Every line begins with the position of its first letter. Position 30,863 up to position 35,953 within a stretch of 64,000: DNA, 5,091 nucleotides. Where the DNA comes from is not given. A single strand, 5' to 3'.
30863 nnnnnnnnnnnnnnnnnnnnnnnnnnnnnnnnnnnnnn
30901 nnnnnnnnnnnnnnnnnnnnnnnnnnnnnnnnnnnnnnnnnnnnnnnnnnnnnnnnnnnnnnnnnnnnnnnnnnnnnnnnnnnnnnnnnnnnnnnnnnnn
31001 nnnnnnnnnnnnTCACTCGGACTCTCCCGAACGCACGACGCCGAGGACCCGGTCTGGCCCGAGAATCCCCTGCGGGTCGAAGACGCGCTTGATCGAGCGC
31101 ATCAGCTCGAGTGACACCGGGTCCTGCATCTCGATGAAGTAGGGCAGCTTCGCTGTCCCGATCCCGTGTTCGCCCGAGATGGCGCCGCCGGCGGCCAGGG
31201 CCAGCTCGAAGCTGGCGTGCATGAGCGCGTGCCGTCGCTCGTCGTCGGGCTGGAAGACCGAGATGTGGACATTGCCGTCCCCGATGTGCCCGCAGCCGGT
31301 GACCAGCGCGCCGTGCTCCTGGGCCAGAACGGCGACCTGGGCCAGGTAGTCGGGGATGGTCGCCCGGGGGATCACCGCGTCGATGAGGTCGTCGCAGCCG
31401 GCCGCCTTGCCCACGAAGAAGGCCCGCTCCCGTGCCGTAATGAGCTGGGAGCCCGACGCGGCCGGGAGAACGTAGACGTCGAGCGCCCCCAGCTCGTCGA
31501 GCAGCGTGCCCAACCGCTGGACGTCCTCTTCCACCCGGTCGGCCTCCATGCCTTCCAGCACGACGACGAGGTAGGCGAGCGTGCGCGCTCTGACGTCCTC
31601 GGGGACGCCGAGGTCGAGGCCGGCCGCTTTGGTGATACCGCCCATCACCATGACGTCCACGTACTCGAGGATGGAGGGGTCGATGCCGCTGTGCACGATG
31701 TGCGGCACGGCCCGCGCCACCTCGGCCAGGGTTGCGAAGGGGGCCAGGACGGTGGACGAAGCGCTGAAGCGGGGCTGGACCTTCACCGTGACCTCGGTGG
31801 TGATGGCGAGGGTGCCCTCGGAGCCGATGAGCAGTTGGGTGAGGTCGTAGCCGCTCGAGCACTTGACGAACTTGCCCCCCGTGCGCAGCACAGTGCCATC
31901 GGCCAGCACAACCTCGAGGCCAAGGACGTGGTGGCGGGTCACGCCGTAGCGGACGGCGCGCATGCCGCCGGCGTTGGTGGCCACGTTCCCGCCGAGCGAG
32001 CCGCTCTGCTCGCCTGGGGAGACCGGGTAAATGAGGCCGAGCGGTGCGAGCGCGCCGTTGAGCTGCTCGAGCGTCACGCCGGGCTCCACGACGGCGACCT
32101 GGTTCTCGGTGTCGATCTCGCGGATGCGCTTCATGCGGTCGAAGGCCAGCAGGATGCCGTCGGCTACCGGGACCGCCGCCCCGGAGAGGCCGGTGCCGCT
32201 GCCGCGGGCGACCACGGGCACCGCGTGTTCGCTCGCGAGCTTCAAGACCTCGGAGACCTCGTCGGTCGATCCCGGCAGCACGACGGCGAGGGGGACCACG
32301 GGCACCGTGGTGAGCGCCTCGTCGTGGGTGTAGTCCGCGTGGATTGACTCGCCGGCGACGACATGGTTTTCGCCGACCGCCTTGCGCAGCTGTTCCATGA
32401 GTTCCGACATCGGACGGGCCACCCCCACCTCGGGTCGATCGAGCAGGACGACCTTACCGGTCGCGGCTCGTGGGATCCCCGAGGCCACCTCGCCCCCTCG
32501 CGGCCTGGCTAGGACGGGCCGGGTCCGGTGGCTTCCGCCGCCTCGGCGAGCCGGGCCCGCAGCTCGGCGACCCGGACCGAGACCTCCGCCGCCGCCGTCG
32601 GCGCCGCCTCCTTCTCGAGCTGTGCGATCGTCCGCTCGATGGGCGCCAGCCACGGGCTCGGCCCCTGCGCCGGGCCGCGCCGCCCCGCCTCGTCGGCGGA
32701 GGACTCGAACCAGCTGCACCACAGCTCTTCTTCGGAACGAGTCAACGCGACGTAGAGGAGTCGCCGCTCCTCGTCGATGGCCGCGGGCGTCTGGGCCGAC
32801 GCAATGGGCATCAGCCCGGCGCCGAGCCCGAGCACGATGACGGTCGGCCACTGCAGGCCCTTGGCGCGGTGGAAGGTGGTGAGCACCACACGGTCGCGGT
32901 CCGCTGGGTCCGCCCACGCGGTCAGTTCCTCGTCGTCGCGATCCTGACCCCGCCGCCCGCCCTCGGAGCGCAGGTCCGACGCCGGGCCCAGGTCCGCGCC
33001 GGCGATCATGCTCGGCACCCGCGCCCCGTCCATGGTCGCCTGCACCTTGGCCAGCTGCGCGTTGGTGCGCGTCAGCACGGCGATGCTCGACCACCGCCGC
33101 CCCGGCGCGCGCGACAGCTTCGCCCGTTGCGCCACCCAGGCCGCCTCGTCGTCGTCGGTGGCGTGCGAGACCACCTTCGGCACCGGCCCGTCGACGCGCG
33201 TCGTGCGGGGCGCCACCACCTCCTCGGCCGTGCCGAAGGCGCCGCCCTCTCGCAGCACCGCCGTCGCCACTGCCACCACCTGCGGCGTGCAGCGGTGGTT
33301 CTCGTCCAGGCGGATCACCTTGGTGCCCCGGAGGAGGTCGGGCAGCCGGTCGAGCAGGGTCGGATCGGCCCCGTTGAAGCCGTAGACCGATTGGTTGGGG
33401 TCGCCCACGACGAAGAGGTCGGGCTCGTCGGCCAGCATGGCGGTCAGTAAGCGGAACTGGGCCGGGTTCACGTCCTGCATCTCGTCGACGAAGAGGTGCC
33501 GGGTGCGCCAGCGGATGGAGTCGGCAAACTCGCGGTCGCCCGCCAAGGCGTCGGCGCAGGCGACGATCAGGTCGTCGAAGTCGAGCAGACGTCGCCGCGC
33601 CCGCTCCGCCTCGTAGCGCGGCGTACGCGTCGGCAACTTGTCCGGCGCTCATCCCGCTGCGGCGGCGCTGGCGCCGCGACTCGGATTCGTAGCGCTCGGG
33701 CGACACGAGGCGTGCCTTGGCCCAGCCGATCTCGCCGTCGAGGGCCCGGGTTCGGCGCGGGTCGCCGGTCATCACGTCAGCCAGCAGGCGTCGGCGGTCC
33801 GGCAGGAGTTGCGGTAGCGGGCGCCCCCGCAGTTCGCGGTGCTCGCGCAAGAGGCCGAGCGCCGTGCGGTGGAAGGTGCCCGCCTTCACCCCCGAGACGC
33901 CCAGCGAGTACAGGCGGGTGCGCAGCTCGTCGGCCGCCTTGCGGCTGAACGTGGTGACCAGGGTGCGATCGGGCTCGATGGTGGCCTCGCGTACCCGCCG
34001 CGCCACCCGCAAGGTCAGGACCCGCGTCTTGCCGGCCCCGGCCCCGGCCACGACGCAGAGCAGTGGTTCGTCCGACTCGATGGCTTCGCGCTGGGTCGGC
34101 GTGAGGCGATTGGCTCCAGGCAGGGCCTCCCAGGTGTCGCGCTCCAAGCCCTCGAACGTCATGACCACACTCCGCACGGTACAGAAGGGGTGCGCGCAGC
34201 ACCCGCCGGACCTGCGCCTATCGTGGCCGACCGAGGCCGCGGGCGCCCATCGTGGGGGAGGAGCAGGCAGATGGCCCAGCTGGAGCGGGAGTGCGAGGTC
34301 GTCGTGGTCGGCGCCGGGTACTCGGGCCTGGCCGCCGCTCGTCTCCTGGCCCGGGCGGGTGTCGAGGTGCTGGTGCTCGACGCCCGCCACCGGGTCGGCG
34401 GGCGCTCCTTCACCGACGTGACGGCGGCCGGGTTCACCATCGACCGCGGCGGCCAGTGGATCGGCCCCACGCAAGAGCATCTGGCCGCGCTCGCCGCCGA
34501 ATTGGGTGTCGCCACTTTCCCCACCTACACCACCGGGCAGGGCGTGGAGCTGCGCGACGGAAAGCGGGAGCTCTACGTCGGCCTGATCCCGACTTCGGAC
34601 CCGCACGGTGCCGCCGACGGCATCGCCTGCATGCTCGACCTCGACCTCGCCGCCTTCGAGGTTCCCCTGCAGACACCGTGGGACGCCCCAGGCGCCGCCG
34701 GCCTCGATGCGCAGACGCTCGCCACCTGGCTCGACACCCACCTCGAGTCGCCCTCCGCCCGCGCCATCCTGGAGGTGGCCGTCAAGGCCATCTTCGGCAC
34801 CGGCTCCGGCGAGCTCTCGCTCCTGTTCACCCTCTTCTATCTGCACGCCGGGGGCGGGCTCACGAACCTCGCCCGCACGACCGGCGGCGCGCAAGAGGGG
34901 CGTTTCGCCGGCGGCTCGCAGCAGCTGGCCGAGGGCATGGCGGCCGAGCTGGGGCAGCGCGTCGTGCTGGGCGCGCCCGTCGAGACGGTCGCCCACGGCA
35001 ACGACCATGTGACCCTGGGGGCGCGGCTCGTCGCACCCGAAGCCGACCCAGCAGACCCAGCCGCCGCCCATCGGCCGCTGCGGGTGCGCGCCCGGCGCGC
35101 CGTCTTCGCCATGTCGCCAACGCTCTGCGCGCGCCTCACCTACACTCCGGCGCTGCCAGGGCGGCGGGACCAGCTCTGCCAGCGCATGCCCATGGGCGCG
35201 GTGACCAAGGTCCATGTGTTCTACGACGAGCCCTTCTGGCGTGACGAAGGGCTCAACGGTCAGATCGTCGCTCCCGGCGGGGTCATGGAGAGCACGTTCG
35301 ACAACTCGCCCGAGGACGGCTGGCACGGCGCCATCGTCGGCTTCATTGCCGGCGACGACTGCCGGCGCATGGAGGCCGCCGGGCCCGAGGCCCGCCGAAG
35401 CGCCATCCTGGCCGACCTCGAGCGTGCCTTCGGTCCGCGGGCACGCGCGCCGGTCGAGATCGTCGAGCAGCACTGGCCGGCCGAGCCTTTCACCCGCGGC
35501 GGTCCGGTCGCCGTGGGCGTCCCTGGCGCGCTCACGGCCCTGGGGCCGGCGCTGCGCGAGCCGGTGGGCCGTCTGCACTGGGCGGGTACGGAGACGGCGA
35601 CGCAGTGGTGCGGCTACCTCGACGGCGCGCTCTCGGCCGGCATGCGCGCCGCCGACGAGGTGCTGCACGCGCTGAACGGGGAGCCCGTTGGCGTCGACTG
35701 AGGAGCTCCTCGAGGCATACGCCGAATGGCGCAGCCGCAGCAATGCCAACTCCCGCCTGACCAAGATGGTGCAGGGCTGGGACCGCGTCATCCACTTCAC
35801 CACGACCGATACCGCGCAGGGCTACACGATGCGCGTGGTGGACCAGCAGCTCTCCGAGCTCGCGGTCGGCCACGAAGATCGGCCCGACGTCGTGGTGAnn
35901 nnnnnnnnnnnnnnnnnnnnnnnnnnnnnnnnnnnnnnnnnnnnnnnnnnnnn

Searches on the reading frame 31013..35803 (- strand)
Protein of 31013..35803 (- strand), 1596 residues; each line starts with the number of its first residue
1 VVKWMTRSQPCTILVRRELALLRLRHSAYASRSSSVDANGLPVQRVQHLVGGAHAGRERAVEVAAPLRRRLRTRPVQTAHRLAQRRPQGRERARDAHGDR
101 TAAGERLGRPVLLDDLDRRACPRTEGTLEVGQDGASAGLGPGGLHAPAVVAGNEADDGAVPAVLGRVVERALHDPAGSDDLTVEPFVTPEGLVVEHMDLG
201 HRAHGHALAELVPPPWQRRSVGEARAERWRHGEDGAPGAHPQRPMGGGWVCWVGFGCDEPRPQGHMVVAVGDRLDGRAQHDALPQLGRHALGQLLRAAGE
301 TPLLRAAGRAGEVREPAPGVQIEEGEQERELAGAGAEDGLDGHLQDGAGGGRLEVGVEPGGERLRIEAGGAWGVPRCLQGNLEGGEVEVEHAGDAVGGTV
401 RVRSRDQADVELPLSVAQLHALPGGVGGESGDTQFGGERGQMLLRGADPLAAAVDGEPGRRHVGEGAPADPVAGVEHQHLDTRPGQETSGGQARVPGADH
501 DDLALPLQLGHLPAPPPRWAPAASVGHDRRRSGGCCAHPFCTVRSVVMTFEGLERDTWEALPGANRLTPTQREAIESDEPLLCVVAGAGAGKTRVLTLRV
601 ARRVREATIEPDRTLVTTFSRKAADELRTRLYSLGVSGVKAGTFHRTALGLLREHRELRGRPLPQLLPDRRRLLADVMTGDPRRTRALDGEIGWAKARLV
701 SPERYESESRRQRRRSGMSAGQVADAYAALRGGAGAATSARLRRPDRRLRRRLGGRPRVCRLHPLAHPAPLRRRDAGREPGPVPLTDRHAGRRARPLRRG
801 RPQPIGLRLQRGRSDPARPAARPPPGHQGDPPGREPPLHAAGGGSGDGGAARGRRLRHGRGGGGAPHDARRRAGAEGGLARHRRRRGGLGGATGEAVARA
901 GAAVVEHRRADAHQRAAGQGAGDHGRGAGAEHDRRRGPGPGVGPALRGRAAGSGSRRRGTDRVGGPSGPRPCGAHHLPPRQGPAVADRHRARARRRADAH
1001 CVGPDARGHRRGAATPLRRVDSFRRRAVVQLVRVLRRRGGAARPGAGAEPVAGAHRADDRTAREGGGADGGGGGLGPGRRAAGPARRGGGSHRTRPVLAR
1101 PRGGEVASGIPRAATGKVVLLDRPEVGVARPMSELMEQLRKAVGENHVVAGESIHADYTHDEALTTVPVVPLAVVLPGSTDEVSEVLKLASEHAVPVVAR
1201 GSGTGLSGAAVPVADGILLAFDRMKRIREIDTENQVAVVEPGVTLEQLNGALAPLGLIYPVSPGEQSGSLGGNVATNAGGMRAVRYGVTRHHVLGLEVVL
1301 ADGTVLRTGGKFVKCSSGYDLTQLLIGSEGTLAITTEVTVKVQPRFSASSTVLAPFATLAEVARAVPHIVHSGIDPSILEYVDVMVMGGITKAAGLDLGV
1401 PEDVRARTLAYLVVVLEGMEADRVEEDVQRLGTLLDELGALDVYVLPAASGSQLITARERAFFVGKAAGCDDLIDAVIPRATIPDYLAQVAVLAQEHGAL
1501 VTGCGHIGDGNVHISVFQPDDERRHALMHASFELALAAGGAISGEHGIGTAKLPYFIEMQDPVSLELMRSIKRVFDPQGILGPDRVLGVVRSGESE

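Call 48: search_protein_families(library=pfam, proteins=[window:31013-35803:-], max_evalue=0.001)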
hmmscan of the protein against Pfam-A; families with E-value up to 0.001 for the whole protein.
window:31013-35803:- (1596 aa): 4 families
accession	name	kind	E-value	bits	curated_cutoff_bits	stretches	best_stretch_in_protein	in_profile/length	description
PF02913.24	FAD-oxidase_C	-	1.1e-47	163.3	21.2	1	1348-1585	4-247/248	FAD linked oxidases, C-terminal domain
PF01565.28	FAD_binding_4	-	4e-43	146.9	26.4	1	1171-1309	1-139/139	FAD binding domain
PF00580.27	UvrD-helicase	-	5.5e-21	75.9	23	1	567-660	1-98/271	UvrD/REP helicase N-terminal domain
PF13245.12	AAA_19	-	3.5e-10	40.6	25.1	1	571-647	1-71/134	AAA domain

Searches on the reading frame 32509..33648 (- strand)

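Call 15: search_protein_families(library=pfam, proteins=[window:32509-33648:-], max_evalue=0.0001)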
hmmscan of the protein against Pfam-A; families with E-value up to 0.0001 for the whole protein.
window:32509-33648:- (379 aa): 5 families
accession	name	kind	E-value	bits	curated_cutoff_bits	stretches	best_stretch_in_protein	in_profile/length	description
PF13361.12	UvrD_C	-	2.9e-27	96.4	25.6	2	251-315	284-349/350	UvrD-like helicase C-terminal domain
PF00580.27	UvrD-helicase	-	4.8e-25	89.2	23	1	10-101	174-265/271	UvrD/REP helicase N-terminal domain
PF13538.12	UvrD_C_2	-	8e-11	42.1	27.4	1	254-310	2-50/52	UvrD-like helicase C-terminal domain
PF13245.12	AAA_19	-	1.2e-09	38.8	25.1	1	20-91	70-133/134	AAA domain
PF01443.25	Viral_helicase1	-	3.1e-05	24.3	21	0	41-120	50-127/228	Viral superfamily 1 RNA helicase core domain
